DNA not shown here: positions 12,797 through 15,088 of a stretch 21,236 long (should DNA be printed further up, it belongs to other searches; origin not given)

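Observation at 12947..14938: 663-aa class-B (B12-binding) radical SAM enzyme embedded in a glycosylation locus, with an unassigned C-terminal third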

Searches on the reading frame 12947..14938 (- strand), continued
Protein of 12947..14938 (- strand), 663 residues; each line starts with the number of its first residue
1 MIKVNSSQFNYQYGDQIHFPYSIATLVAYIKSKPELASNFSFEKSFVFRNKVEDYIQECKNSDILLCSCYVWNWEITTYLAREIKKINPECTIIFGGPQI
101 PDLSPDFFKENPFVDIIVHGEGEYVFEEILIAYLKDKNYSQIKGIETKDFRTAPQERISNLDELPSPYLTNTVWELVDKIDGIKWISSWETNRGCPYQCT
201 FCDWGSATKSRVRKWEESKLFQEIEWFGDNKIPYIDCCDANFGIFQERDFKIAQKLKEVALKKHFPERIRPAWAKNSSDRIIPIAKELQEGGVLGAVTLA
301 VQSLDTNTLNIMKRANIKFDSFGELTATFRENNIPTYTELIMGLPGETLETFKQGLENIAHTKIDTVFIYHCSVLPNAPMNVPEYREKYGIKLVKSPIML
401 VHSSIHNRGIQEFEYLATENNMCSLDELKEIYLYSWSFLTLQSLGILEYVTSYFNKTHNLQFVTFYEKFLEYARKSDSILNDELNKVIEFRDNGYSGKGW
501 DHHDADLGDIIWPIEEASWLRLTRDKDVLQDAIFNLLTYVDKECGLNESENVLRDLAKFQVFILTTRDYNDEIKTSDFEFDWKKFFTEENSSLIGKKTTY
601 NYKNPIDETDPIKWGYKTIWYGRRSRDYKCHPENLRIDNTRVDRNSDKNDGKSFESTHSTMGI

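Call 44: find_related_loci(query=window:12947-14938:-, collection=metagenome_contigs, flank=10000)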
Query window:12947-14938:- (663 aa) in metagenome_contigs; peptide patterns used: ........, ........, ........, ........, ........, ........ (x = any residue, [..] = any of these).
558 stretches matched a pattern; 540 encode a relative of the query (tblastn E <= 1e-3); the best 80 are kept; 80 distinct loci.
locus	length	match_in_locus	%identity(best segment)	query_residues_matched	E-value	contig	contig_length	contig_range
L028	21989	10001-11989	98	1-663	0e+0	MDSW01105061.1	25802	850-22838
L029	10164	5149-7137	93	1-663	0e+0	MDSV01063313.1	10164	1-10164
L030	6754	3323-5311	84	1-663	0e+0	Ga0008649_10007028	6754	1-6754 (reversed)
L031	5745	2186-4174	84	1-663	0e+0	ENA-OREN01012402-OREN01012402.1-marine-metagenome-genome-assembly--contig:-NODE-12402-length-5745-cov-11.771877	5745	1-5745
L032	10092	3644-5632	84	1-663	0e+0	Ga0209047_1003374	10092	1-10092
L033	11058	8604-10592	84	1-663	0e+0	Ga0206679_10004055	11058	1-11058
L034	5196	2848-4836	83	1-663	0e+0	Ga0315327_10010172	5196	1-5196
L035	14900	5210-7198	83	1-663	0e+0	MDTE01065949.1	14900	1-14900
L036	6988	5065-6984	86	1-640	0e+0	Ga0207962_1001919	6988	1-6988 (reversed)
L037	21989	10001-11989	83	1-663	0e+0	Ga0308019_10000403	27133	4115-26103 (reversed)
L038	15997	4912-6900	83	1-663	0e+0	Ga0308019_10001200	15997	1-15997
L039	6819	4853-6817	84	1-655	0e+0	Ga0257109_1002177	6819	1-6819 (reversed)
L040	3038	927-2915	81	1-663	0e+0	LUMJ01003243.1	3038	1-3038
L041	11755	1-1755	90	79-663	0e+0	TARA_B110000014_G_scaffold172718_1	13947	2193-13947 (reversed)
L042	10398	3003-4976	78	1-658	0e+0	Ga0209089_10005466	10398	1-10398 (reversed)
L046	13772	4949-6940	68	1-662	0e+0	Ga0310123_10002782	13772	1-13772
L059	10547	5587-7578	67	1-662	0e+0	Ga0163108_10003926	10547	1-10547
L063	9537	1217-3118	69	1-635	0e+0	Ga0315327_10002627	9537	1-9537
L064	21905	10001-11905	69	1-636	0e+0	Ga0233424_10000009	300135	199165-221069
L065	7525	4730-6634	69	1-636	0e+0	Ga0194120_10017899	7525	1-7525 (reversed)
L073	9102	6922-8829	69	1-636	0e+0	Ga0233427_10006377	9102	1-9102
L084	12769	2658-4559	68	1-635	0e+0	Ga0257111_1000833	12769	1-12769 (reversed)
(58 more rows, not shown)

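Call 49: search_protein_families(library=pfam, proteins=[L059:3176-4444:+, L038:3959-4477:+, L073:2817-4022:+, L031:1393-2019:-, L006:9399-9947:+, L046:8595-9260:-, L073:4592-5932:-, L065:3624-4607:-, L063:3258-3686:+, L084:5139-6140:+], max_evalue=0.001)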
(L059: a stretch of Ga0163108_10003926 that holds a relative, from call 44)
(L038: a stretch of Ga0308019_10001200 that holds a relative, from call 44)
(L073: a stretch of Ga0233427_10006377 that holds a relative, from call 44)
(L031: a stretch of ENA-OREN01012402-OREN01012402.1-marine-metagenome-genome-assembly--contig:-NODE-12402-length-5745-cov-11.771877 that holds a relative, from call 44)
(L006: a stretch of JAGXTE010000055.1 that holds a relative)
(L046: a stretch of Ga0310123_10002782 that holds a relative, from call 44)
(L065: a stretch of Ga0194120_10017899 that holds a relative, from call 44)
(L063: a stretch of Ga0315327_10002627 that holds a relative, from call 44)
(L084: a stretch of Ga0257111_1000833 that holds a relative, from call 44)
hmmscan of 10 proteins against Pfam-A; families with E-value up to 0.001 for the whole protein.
L059:3176-4444:+ (422 aa): 3 families
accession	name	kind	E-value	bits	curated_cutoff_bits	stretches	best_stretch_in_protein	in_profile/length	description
PF08484.17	Methyltransf_14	-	1.1e-42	146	23.5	1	251-408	2-160/160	C-methyltransferase C-terminal domain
PF08421.16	Methyltransf_13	-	1.1e-14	54.8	31.3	1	11-73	1-62/62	Putative zinc binding domain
PF13489.12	Methyltransf_23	-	5.3e-12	46.2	27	1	83-244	2-162/164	Methyltransferase domain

L038:3959-4477:+ (172 aa): 1 family
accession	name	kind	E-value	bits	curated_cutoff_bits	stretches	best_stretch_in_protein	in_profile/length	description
PF09565.16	RE_NgoFVII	-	0.00099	18.9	23.8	0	80-144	12-78/162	NgoFVII restriction endonuclease N-terminal PLD domain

L073:2817-4022:+ (401 aa): 2 families
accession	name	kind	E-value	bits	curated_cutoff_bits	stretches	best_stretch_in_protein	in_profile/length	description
PF00534.26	Glycos_transf_1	-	7.4e-13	48.8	26.4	1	171-339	4-171/172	Glycosyl transferases group 1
PF13692.12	Glyco_trans_1_4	-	0.00021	22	27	1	194-323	13-139/142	Glycosyl transferases group 1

L031:1393-2019:- (208 aa): 2 families
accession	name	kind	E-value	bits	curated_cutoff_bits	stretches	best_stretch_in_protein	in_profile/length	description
PF03328.21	HpcH_HpaI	-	9.3e-05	22.2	25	1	117-200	117-199/221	HpcH/HpaI aldolase/citrate lyase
PF00224.27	PK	-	0.00096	18.8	30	1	90-141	187-239/328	Pyruvate kinase, barrel domain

L006:9399-9947:+ (182 aa): 1 family
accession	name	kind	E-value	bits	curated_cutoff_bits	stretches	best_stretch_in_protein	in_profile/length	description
PF00908.23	dTDP_sugar_isom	-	1.7e-60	204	27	1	5-175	1-167/168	dTDP-4-dehydrorhamnose 3,5-epimerase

L046:8595-9260:- (221 aa): 1 family
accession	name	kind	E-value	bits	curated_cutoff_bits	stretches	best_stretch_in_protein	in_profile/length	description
PF02585.22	PIG-L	-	2.3e-26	93.3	28.2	1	12-129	1-125/129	GlcNAc-PI de-N-acetylase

L073:4592-5932:- (446 aa): 4 families
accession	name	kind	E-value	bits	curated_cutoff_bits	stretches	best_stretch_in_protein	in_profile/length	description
PF00884.28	Sulfatase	-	9.9e-28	97.7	25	1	3-318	1-300/301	Sulfatase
PF16347.10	SGSH_C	-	1.4e-15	58.2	29.3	1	279-400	11-136/154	N-sulphoglucosamine sulphohydrolase, C-terminal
PF01663.27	Phosphodiest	-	1.6e-05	25.1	23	0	170-205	182-221/342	Type I phosphodiesterase / nucleotide pyrophosphatase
PF01676.23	Metalloenzyme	-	0.00031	20.8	24.3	1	172-207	169-204/252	Metalloenzyme superfamily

L065:3624-4607:- (327 aa): 1 family
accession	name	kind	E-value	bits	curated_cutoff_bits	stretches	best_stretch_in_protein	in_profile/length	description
PF13524.12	Glyco_trans_1_2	-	2.5e-07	31.2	25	1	213-320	35-143/144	Glycosyl transferase-like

L063:3258-3686:+ (142 aa): 4 families
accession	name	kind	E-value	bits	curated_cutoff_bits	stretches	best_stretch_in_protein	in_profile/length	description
PF14667.12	Polysacc_synt_C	-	8.9e-08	32.7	28.7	1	16-109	2-97/111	Polysaccharide biosynthesis C-terminal domain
PF07883.17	Cupin_2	-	3.1e-05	24.1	27.2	1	39-108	5-67/70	Cupin domain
PF00190.28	Cupin_1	-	0.00023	21.2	22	1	42-109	43-113/151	Cupin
PF05523.17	FdtA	-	0.00097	19.4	23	0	26-115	27-116/131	WxcM-like, C-terminal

L084:5139-6140:+ (333 aa): 3 families
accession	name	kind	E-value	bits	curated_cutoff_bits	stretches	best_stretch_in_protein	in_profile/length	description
PF01408.29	GFO_IDH_MocA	-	1e-18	68.6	24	1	6-121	1-117/120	Oxidoreductase family, NAD-binding Rossmann fold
PF22725.1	GFO_IDH_MocA_C3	-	9.8e-18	64.8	27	1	135-247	4-123/124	GFO/IDH/MocA C-terminal domain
PF02894.22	GFO_IDH_MocA_C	-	2.6e-08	34.4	22.9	1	137-326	2-215/218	Oxidoreductase family, C-terminal alpha/beta domain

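Call 50: predict_structure(alignment_id=A1)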
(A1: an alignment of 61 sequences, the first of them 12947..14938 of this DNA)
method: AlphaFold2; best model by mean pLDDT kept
length: 663 residues; sequences in the alignment: 61
mean_pLDDT: 89.4   pTM: 0.87
mean pLDDT of the five models: 89.4, 88.6, 88.3, 85.9, 85.5
residues with pLDDT >= 90: 469; 70-90: 149; 50-70: 18; < 50: 27
segments of 3 or more residues with pLDDT < 50: 205-209, 642-663
pLDDT, mean of each block of 10 residues (from residue 1): 92 85 97 96 93 94 96 93 98 94 84 95 96 97 95 91 95 95 92 84 57 90 98 90 91 98 95 79 94 87 90 73 81 87 94 94 86 89 94 93 82 94 97 96 94 96 97 96 98 95 92 94 97 98 97 98 94 95 91 93 90 86 73 86 40 28 22
secondary structure, 60 per line:
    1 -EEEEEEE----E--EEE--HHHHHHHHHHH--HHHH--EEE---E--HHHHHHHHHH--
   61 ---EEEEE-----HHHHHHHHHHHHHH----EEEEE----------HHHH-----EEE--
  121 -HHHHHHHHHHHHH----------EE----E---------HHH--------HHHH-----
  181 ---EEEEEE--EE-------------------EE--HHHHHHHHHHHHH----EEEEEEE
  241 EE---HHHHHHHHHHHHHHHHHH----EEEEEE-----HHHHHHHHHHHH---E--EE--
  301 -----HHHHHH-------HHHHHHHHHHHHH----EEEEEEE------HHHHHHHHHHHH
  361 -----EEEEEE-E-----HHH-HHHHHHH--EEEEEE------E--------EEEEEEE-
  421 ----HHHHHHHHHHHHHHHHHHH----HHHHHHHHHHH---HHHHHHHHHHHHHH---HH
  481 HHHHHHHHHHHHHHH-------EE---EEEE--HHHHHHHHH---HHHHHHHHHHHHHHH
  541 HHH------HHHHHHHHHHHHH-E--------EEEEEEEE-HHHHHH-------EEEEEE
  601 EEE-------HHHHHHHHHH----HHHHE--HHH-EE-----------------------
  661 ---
elements in order: E2-8 E16-18 H21-31 H34-37 E40-42 H49-58 E64-68 H74-87 E92-96 H107-110 E116-118 H122-134 H172-175 E184-189 H217-229 E234-242 H246-263 E268-273 H279-290 H306-311 H319-331 E336-342 H349-360 E366-371 H383-389 E392-397 E413-419 H425-443 H448-458 H462-475 H479-495 E508-511 H514-522 H526-543 H550-562 E573-580 H582-587 E595-603 H611-620 H625-628

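Call 52: fold_search(model_id=the predicted structure, library=pdb)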
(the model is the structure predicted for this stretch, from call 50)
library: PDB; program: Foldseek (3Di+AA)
matches with E <= 10: 1710; with E <= 0.001: 74
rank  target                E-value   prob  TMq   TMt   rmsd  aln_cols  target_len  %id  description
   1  7kdx_A                9.2e-51  1.00  0.88  0.89   3.0       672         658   27  Crystal structure of Streptomyces tokunonesis TokK with hydroxycobalamin, 5'-deoxyadenosine, and methionine (released 2022-01-12)
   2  7kdx_B                5.7e-50  1.00  0.88  0.88   3.2       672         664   27  Crystal structure of Streptomyces tokunonesis TokK with hydroxycobalamin, 5'-deoxyadenosine, and methionine (released 2022-01-12)
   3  7kdy_A                4.0e-49  1.00  0.87  0.88   3.1       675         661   27  Crystal structure of Streptomyces tokunonesis TokK with hydroxycobalamin, 5'-deoxyadenosine, methionine, and (2R)-pant (released 2022-01-12)
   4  7kdy_B                3.6e-48  1.00  0.88  0.88   3.1       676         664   27  Crystal structure of Streptomyces tokunonesis TokK with hydroxycobalamin, 5'-deoxyadenosine, methionine, and (2R)-pant (released 2022-01-12)
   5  9n1b                  7.5e-39  1.00  0.72  0.76   5.2       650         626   24  Crystal structure of CysS from Corallococcus sp. CA054B with 5'-deoxyadenosine, methionine, and pantetheinylated 3-metho (released 2026-01-28)
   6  9n1d                  8.3e-39  1.00  0.72  0.75   5.1       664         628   24  Crystal structure of CysS from Corallococcus sp. CA054B with 5'-deoxyadenosine and methionine bound (released 2026-01-28)
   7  9n1c                  6.1e-38  1.00  0.71  0.75   5.3       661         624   24  Crystal structure of CysS from Corallococcus sp. CA054B with 5'-deoxyadenosine, methionine, and pantetheinylated 3-ethox (released 2026-01-28)
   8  6wte_A                7.5e-15  1.00  0.47  0.55   8.8       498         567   15  Structure of radical S-adenosylmethionine methyltransferase, TsrM, from Kitasatospora setae with cobalamin and [4Fe-4S (released 2020-12-23)
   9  6wtf_A                1.7e-14  1.00  0.46  0.56   6.3       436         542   16  Structure of radical S-adenosylmethionine methyltransferase, TsrM, from Kitasatospora setae with tryptophan substrate  (released 2020-12-23)
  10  6wte_B                3.2e-14  1.00  0.48  0.59   8.2       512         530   15  Structure of radical S-adenosylmethionine methyltransferase, TsrM, from Kitasatospora setae with cobalamin and [4Fe-4S (released 2020-12-23)
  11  6wtf_B                3.6e-14  1.00  0.49  0.59   7.4       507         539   14  Structure of radical S-adenosylmethionine methyltransferase, TsrM, from Kitasatospora setae with tryptophan substrate  (released 2020-12-23)
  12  5ul2                  8.9e-14  1.00  0.48  0.44  13.2       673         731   15  Structure of Apo, SeMet-labeled Cobalamin-dependent S-adenosylmethionine radical enzyme OxsB (released 2017-04-19)
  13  9ccb                  1.2e-13  1.00  0.42  0.64   4.5       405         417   15  X-ray crystal structure of methyl-coenzyme M reductase glutamine methylase (MgmA) from Methanothermobacter marburgensis  (released 2025-01-01)
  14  9a6d_A                1.1e-12  1.00  0.38  0.53  10.1       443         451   17  Integrative model of MTAB-YVFG by crosslinking MS and deep learning (released 2024-09-18)
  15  6fd2_B                7.0e-12  1.00  0.43  0.61   5.0       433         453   15  Radical SAM 1,2-diol dehydratase AprD4 in complex with its substrate paromamine (released 2018-01-17)
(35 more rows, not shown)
